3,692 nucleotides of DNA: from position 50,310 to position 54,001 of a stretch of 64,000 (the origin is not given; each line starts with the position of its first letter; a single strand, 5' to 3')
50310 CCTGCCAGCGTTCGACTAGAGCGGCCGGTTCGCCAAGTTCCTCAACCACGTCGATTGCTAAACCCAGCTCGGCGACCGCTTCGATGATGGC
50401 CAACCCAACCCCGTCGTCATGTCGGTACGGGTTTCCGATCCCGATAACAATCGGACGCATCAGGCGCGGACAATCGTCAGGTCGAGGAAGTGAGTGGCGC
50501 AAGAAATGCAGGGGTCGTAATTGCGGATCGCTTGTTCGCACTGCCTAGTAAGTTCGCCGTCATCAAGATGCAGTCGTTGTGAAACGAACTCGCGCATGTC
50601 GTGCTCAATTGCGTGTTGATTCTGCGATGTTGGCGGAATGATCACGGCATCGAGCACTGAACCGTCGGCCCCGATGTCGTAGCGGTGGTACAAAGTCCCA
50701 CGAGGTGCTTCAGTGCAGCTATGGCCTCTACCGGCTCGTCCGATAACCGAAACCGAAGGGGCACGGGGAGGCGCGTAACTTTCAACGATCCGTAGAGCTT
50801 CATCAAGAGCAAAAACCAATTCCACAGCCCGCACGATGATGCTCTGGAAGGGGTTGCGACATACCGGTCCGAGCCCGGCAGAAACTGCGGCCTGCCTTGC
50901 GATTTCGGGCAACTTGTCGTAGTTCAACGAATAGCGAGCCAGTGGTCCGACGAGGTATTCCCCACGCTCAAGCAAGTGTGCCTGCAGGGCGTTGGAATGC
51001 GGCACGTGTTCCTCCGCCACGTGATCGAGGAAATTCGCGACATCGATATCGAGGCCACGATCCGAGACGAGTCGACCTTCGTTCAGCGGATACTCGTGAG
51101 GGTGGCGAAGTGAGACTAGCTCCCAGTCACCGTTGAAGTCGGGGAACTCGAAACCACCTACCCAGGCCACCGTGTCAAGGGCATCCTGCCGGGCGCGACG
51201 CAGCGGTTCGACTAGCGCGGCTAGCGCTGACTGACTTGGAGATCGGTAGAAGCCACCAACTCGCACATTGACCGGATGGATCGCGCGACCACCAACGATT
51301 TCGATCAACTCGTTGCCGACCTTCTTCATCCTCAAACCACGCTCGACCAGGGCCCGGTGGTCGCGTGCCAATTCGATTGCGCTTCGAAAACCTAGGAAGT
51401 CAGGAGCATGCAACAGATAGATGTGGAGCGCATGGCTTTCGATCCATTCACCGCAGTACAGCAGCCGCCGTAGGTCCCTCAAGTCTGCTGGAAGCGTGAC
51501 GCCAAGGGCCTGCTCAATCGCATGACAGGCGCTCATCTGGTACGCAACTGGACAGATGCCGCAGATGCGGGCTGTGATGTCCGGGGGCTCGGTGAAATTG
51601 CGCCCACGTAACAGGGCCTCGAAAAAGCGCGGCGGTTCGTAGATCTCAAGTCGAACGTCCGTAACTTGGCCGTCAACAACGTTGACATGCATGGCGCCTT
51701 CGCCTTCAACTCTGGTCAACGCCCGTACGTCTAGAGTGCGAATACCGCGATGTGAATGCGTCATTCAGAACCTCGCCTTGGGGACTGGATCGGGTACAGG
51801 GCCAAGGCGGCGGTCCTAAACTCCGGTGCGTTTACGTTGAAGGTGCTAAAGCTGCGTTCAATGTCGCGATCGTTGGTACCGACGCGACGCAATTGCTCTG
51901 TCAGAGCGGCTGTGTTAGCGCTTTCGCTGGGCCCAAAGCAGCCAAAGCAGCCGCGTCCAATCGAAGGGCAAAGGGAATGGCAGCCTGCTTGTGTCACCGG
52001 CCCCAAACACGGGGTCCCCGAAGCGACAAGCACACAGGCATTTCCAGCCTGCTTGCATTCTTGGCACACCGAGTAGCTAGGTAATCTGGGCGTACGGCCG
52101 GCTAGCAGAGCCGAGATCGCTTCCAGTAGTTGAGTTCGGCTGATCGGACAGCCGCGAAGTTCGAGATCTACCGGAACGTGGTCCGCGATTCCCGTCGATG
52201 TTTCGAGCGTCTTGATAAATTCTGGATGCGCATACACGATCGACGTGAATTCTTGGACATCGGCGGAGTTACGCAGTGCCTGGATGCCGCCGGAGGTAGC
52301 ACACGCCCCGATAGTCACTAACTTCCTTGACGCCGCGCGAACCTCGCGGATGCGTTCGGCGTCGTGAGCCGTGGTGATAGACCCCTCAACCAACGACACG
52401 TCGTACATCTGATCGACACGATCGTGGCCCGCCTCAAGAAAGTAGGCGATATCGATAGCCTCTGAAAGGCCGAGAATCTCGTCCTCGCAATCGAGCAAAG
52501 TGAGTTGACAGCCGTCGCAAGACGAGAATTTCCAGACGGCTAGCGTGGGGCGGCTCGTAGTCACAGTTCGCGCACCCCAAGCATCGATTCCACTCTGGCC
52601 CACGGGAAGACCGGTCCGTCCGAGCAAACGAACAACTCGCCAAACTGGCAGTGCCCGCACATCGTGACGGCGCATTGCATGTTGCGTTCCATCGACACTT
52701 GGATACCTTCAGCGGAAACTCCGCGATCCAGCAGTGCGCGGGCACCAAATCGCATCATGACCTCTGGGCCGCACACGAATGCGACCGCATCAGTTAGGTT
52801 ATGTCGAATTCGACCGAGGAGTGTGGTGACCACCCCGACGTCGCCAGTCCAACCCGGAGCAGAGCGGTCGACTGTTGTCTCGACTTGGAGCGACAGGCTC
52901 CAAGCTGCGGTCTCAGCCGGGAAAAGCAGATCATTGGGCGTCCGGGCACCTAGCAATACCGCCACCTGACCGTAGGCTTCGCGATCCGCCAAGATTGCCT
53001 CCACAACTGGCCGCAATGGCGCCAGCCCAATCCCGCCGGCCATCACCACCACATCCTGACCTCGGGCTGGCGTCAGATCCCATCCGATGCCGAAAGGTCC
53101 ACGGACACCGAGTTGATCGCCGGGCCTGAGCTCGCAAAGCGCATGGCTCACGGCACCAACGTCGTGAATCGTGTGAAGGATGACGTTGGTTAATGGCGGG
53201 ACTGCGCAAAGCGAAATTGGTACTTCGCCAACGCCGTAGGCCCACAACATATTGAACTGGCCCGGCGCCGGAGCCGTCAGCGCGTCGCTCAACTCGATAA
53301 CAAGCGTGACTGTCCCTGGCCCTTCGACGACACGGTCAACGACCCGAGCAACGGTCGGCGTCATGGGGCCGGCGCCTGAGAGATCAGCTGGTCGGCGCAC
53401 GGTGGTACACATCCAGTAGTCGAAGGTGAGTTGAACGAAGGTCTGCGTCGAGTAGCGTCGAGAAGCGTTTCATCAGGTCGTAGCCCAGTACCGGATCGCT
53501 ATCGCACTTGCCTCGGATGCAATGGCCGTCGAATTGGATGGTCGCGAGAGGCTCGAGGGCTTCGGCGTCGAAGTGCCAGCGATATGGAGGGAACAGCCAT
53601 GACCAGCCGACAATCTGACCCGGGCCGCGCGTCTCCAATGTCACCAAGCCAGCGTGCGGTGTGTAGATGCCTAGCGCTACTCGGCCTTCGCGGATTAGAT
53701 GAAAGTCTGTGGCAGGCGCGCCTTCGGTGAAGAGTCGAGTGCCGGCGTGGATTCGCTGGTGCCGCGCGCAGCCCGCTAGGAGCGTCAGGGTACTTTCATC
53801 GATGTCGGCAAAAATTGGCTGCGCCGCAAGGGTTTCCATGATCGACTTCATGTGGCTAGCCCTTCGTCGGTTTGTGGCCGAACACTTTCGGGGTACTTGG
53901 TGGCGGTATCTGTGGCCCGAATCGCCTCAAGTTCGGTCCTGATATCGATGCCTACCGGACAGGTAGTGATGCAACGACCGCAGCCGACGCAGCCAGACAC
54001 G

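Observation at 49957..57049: Group-3b-type NiFe hydrogenase operon lies head-to-tail behind crotonyl-CoA carboxylase/reductase and an acyl-CoA epimerase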

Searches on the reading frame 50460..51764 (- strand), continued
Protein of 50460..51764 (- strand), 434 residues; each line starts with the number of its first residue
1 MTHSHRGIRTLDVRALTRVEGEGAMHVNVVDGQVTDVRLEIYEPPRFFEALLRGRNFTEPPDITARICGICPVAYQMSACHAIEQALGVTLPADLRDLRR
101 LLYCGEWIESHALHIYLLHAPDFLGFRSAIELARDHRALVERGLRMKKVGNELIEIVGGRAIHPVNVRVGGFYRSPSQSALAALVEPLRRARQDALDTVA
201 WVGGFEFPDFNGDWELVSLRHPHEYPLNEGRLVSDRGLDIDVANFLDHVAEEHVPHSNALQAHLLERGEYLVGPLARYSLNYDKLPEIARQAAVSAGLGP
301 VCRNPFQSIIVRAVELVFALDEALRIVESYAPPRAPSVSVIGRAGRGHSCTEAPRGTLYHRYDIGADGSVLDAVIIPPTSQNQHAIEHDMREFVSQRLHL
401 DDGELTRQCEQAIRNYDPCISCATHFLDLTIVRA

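Call 46: search_solved_structures(query=window:50460-51764:-, max_evalue=0.00001, show_alignments=1)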
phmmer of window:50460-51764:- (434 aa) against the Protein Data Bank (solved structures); distinct sequences matched with E-value up to 0.00001: 67 (the best 60 are shown).
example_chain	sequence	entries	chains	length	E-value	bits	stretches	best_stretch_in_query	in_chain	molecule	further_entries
9nez_D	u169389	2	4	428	1.6e-60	208.6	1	13-427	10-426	Sulfhydrogenase 1 subunit alpha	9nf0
5yxy_A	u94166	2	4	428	6.8e-60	206.5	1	13-426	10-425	Cytosolic NiFe-hydrogenase, alpha subunit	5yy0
9e15_B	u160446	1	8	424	7.3e-60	206.4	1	13-425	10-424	Sulfhydrogenase 1 subunit alpha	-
9e1j_B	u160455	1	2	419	8e-60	206.3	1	14-425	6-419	Sulfhydrogenase 1 subunit alpha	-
5odc_F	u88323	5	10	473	4.1e-49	171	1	11-427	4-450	Methyl-viologen reducing hydrogenase subunit A | Methyl-viologen reducing hydrogenase, subunit A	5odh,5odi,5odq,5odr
7t2r_D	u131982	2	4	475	5.6e-49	170.6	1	10-427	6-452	NiFe hydrogenase large subunit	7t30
5xf9_D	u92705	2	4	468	1.7e-43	152.5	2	9-186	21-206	NAD-reducing hydrogenase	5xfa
9sw2_F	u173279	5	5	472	2.5e-39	138.8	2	12-179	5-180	F420-non-reducing hydrogenase subunit A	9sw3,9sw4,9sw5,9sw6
9sfi_g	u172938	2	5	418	1.3e-35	126.5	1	13-389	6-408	Coenzyme F420-reducing hydrogenase, alpha subunit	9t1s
6qgt_A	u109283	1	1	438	2.5e-28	102.5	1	10-182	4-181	F420-reducing hydrogenase, subunit alpha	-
6qgr_A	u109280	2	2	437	2.7e-28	102.4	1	10-182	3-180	Coenzyme F420 hydrogenase subunit alpha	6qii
9r51_A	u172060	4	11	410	2.6e-26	95.8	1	11-427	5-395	F420-reducing [NiFe]-hydrogenase from Methanothermococcus thermolithotrophicus subunit alp | F420-reducing [NiFe]-hydrogenase from Methanothermococcus thermolit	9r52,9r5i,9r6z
5jsu_B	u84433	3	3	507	8e-26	94.3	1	7-192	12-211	Periplasmic [NiFeSe] hydrogenase, large subunit, selenocysteine-containing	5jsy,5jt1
5jsh_B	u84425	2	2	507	2.6e-24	89.3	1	7-192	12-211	Periplasmic [NiFeSe] hydrogenase, large subunit, selenocysteine-containing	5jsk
6ruc_B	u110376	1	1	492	5.9e-24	88.1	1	7-192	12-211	Periplasmic [NiFeSe] hydrogenase, large subunit, selenocysteine-containing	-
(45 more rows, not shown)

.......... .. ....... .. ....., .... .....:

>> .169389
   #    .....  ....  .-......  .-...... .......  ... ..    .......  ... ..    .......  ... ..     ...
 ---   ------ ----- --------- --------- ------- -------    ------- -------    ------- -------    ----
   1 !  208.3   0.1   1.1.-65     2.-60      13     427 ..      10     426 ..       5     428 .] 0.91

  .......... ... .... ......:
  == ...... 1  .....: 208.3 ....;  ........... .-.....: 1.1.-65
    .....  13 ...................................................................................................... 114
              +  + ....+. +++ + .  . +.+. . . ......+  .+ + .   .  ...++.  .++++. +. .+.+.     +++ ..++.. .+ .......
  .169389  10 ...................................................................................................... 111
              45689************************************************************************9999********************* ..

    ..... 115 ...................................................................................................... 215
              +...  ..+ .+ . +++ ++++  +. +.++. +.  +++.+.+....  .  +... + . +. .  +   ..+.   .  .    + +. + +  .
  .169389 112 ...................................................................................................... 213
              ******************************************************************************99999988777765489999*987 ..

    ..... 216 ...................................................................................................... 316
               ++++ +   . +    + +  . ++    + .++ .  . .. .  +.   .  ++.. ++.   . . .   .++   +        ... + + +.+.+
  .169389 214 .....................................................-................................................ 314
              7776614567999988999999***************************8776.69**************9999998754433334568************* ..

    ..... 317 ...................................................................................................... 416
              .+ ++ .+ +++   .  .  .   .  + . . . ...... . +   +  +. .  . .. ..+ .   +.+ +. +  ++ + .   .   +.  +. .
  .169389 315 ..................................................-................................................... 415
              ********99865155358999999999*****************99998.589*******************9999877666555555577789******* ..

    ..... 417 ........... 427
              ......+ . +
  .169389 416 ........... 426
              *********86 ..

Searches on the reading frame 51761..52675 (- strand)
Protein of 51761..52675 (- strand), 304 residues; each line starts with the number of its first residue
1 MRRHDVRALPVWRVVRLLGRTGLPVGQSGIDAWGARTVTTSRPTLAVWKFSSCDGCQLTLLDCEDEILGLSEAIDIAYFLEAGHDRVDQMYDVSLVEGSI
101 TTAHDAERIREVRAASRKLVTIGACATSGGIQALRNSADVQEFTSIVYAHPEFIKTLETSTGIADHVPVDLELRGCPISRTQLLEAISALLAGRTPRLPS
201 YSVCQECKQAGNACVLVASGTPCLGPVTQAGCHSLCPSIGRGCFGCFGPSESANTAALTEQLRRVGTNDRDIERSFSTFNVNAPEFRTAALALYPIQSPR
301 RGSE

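Call 3: search_protein_families(library=pfam, proteins=[window:51761-52675:-])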
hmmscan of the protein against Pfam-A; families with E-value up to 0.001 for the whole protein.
window:51761-52675:- (304 aa): 1 family
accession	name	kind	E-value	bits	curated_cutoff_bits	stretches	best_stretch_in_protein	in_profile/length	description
PF01058.29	Oxidored_q6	-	1.2e-23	83.6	27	1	53-190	1-128/128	NADH ubiquinone oxidoreductase, 20 Kd subunit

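Call 4: search_protein_families(library=ncbifam, proteins=[window:51761-52675:-])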
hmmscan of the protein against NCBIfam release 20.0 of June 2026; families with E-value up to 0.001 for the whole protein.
window:51761-52675:- (304 aa): 10 families
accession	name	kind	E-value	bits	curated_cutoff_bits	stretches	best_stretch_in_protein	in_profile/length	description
NF040831.1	sulfhyd_ShyD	equivalog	5.7e-50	170.1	460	1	45-280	3-238/240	NAD(P)-dependent hydrogenase/sulfhydrogenase 2 subunit delta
NF040836.1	sulfhyd_HydD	equivalog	2.1e-45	155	500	1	45-286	8-251/261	NADPH-dependent hydrogenase/sulfhydrogenase 1 subunit delta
NF045875.1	F420_non_VhuG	exception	6.9e-29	101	450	1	45-253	7-243/286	F420-non-reducing hydrogenase subunit VhuG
TIGR03294.1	FrhG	equivalog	6.3e-13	49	245.5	1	45-208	4-158/228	coenzyme F420 hydrogenase subunit gamma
NF011390.0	PRK14815.1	equivalog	1.4e-05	24.5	281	0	89-142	72-125/183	NADH dehydrogenase subunit B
NF005012.1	PRK06411.1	subfamily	9.9e-05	21.9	116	0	160-190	124-154/166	NADH-quinone oxidoreductase subunit NuoB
TIGR01957.1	nuoB_fam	subfamily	0.00027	20.9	142.7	0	75-142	42-110/145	NADH-quinone oxidoreductase subunit B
NF011395.0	PRK14820.1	equivalog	0.00053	19.8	263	0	75-132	58-117/180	NADH-quinone oxidoreductase subunit B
NF011392.0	PRK14817.1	equivalog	0.00073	19.3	271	0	93-147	79-133/182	NADH-quinone oxidoreductase subunit B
NF011394.0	PRK14819.1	equivalog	0.00097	18.7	312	0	75-188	56-150/264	NADH-quinone oxidoreductase subunit B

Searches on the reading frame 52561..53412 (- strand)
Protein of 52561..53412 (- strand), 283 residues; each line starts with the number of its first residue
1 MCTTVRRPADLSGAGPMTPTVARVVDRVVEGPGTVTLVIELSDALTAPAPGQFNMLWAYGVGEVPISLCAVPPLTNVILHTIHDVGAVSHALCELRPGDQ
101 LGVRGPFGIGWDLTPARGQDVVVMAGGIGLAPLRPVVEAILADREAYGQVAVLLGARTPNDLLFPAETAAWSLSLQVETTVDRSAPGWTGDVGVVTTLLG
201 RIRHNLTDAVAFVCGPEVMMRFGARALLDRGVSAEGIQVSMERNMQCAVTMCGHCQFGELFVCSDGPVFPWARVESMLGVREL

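Call 3: search_protein_families(library=pfam, proteins=[window:52561-53412:-])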
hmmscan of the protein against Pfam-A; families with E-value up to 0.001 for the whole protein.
window:52561-53412:- (283 aa): 2 families
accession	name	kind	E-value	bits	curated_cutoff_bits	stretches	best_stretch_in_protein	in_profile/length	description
PF00175.26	NAD_binding_1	-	1.3e-13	52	22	1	124-222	2-106/109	Oxidoreductase NAD-binding domain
PF10418.14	DHODB_Fe-S_bind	-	5.2e-07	29.7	23.9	1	242-274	1-40/41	Iron-sulfur cluster binding domain of dihydroorotate dehydrogenase B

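Call 4: search_protein_families(library=ncbifam, proteins=[window:52561-53412:-])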
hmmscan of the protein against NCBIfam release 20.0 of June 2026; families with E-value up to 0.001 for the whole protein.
window:52561-53412:- (283 aa): 26 families (the best 25 are shown)
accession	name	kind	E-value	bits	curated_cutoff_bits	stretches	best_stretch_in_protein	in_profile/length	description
TIGR02911.1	sulfite_red_B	equivalog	2.2e-51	174.5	288.6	1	49-276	32-258/261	anaerobic sulfite reductase subunit AsrB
NF000796.0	PRK00054.1-1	equivalog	5.3e-48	163.5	224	1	20-274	4-235/254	dihydroorotate dehydrogenase electron transfer subunit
NF006220.0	PRK08345.1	subfamily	5.7e-48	163.6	395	1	49-277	44-290/294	cytochrome-c3 hydrogenase subunit gamma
NF040835.1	sulfhyd_HydG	equivalog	6.8e-39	133.8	650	1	49-279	51-289/292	NADPH-dependent hydrogenase/sulfhydrogenase 1 subunit gamma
NF040830.1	sulfhyd_ShyC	equivalog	1.3e-38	132.8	600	1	49-273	40-280/288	NAD(P)-dependent hydrogenase/sulfhydrogenase 2 subunit gamma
NF009414.0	PRK12778.1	equivalog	1.2e-21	76.7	1103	1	37-275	17-249/752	bifunctional dihydroorotate dehydrogenase B NAD binding subunit/NADPH-dependent glutamate synthase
NF000798.0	PRK00054.1-3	equivalog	1.4e-21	77.3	219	1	48-271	31-239/244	dihydroorotate dehydrogenase electron transfer subunit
NF004862.0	PRK06222.1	subfamily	7.7e-21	74.8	220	1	36-272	16-246/281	sulfide/dihydroorotate dehydrogenase-like FAD/NAD-binding protein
NF000799.0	PRK00054.1-4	equivalog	1.3e-17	63.8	314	1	64-274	53-256/258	dihydroorotate dehydrogenase electron transfer subunit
NF000797.0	PRK00054.1-2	equivalog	1.4e-12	47.4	270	1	79-270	78-261/267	dihydroorotate dehydrogenase electron transfer subunit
NF009415.0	PRK12779.1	equivalog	7.7e-12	43.9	1519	1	22-256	651-892/944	putative bifunctional glutamate synthase subunit beta/2-polyprenylphenol hydroxylase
NF045803.1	MethMoxFADbindMmoC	equivalog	1.7e-10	40.2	500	1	82-237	177-335/343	aromatic/alkene monooxygenase hydroxylase FAD-binding subunit MmoC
NF058606.1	GlBtMonoRdsGbcB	equivalog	6.1e-09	35.2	500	1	85-230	85-235/362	glycine betaine monooxygenase reductase subunit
NF040810.1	BenC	equivalog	1.2e-08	34.5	430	1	77-234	166-322/333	benzoate 1,2-dioxygenase electron transfer component BenC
NF009413.0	PRK12775.1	equivalog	1.7e-08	32.8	1895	1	39-274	19-248/1006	putative trifunctional 2-polyprenylphenol hydroxylase/glutamate synthase subunit beta/ferritin domain-containing protein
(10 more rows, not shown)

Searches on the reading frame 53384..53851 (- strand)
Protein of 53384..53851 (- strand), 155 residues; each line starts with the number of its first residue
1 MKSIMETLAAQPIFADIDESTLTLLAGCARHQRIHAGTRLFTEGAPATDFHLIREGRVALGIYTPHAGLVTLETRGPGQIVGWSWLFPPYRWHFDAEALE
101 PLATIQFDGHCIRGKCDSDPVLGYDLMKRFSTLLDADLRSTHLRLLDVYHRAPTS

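Call 3: search_protein_families(library=pfam, proteins=[window:53384-53851:-])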
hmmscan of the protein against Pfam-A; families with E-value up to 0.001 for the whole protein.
window:53384-53851:- (155 aa): 1 family
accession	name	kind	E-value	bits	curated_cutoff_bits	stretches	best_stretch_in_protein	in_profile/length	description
PF00027.35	cNMP_binding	-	4.2e-10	39.9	27.5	1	32-116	2-86/89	Cyclic nucleotide-binding domain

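Call 4: search_protein_families(library=ncbifam, proteins=[window:53384-53851:-])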
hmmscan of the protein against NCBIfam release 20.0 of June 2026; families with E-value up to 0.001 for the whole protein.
window:53384-53851:- (155 aa): 3 families
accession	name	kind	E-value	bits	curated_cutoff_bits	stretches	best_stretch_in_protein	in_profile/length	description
NF041163.2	encap_f2b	equivalog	4.2e-05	22.8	400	1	4-122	69-189/450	family 2B encapsulin nanocompartment shell protein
NF006901.0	PRK09392.1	equivalog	0.00033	20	211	1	6-60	7-61/236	transcriptional activator FtrB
NF058543.1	ActPatMycb56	equivalog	0.00035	19.5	460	1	13-82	3-71/317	acetyltransferase Pat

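Call 47: search_solved_structures(query=window:53384-53851:-, max_evalue=0.01)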
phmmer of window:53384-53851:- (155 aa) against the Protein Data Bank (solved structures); distinct sequences matched with E-value up to 0.01: 11.
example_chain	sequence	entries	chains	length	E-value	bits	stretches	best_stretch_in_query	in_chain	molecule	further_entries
3mdp_A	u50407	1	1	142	2.3e-07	34.2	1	7-132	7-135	Cyclic nucleotide-binding domain (CNMP-BD) protein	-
7pza_A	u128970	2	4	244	1.3e-05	28.5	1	11-88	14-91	Putative cAMP-binding protein-catabolite gene activator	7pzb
2pqq_A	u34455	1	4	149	3.7e-05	27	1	7-91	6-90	Putative transcriptional regulator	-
4byy_A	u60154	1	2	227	0.00013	25.3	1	1-142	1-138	TRANSCRIPTIONAL REGULATOR, CRP/FNR FAMILY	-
3r6s_A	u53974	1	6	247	0.00016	25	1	1-142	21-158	transcription regulator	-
3d0s_A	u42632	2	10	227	0.00021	24.5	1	6-145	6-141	TRANSCRIPTIONAL REGULATORY PROTEIN | PROBABLE TRANSCRIPTIONAL REGULATORY PROTEIN (PROBABLY CRP/ FNR-FAMILY)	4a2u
3i54_A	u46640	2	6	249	0.00023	24.4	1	6-143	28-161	Transcriptional regulator, Crp/Fnr family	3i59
3mzh_A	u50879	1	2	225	0.00026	24.3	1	6-145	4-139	PROBABLE TRANSCRIPTIONAL REGULATORY PROTEIN (PROBABLY CRP/FNR-FAMILY)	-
3h3u_A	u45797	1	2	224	0.00029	24.1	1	6-145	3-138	PROBABLE TRANSCRIPTIONAL REGULATORY PROTEIN (PROBABLY CRP/FNR-FAMILY)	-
4cyd_A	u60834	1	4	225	0.00039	23.7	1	4-142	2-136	PROBABLE TRANSCRIPTION REGULATOR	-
5d1i_A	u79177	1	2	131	0.0032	20.7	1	11-85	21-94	Cyclic nucleotide-binding protein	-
